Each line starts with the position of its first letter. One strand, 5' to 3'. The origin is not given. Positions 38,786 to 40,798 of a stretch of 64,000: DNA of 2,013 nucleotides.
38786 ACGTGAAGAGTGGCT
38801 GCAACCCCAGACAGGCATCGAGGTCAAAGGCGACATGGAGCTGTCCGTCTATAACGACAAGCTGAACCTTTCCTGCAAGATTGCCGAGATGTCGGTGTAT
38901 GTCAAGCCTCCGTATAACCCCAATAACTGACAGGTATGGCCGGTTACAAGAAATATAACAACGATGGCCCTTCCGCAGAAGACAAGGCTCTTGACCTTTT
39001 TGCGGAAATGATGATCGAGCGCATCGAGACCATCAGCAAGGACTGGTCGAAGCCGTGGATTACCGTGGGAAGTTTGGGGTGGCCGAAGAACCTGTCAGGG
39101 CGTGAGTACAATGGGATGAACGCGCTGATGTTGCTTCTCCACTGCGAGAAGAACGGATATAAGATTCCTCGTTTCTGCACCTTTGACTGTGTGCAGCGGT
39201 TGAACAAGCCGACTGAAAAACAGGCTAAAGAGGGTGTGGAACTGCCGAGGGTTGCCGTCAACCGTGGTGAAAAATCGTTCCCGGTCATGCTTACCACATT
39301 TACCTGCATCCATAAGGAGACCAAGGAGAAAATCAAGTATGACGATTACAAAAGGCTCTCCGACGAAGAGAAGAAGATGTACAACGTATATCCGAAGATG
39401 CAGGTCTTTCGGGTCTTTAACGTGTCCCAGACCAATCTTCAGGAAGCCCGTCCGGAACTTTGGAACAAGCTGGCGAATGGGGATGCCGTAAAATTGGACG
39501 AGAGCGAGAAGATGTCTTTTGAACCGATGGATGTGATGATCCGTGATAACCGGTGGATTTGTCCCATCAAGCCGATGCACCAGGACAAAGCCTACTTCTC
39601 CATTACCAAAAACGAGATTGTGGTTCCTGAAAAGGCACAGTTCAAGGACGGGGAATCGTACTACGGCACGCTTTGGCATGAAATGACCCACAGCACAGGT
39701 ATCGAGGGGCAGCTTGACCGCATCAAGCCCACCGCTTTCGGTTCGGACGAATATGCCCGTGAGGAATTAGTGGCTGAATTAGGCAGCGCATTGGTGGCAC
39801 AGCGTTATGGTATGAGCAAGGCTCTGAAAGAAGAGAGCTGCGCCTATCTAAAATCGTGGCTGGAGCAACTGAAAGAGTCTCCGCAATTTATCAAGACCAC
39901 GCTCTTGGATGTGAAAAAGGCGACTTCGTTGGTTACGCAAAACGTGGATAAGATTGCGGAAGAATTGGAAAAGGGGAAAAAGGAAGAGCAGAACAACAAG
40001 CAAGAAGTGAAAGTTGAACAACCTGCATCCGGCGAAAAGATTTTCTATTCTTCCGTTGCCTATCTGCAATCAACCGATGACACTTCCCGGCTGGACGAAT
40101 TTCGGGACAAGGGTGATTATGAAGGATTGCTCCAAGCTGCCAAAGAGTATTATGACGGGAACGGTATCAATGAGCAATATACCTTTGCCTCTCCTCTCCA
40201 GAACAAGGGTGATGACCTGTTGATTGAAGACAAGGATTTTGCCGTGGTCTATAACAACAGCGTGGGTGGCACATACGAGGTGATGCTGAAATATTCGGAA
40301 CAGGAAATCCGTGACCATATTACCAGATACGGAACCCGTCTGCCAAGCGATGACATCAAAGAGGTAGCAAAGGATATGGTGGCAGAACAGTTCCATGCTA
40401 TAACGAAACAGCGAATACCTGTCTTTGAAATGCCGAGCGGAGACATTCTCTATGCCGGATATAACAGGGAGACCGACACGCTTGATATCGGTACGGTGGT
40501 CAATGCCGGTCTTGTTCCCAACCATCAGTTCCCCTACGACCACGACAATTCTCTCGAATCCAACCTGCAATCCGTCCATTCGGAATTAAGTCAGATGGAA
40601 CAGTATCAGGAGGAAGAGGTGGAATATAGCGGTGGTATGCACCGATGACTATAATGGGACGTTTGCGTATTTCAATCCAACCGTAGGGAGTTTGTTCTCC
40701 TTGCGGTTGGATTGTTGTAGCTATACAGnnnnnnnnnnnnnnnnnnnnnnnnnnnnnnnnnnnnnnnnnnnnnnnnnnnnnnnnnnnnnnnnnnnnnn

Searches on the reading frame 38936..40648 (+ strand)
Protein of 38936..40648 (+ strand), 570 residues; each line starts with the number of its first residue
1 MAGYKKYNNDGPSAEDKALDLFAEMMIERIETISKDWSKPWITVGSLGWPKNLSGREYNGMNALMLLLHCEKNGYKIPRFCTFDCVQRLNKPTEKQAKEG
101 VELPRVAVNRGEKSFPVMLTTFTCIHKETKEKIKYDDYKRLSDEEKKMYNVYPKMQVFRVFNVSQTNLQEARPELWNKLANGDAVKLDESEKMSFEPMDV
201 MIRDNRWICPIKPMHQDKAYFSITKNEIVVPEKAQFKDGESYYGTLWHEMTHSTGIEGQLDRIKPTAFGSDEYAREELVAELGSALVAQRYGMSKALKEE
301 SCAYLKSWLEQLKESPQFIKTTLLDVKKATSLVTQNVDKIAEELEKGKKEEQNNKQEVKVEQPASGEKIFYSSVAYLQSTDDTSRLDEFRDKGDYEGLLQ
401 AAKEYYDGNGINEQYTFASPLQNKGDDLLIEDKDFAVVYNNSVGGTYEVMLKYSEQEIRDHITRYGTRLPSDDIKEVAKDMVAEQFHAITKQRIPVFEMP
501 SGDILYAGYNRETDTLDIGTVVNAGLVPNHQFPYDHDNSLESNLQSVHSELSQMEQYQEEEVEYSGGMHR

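Call 53: search_protein_families(library=pfam, proteins=[window:38936-40648:+], max_evalue=0.00001)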
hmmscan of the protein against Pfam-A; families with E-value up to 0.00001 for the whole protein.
window:38936-40648:+ (570 aa): 2 families
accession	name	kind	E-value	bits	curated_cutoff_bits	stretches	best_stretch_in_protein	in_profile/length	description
PF18818.7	MPTase-PolyVal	-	1.2e-28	100.2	27.5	1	215-319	17-120/126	Zincin-like metallopeptidase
PF08401.16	ArdcN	-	5.9e-21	75.4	22.6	1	19-161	4-123/123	N-terminal domain of anti-restriction factor ArdC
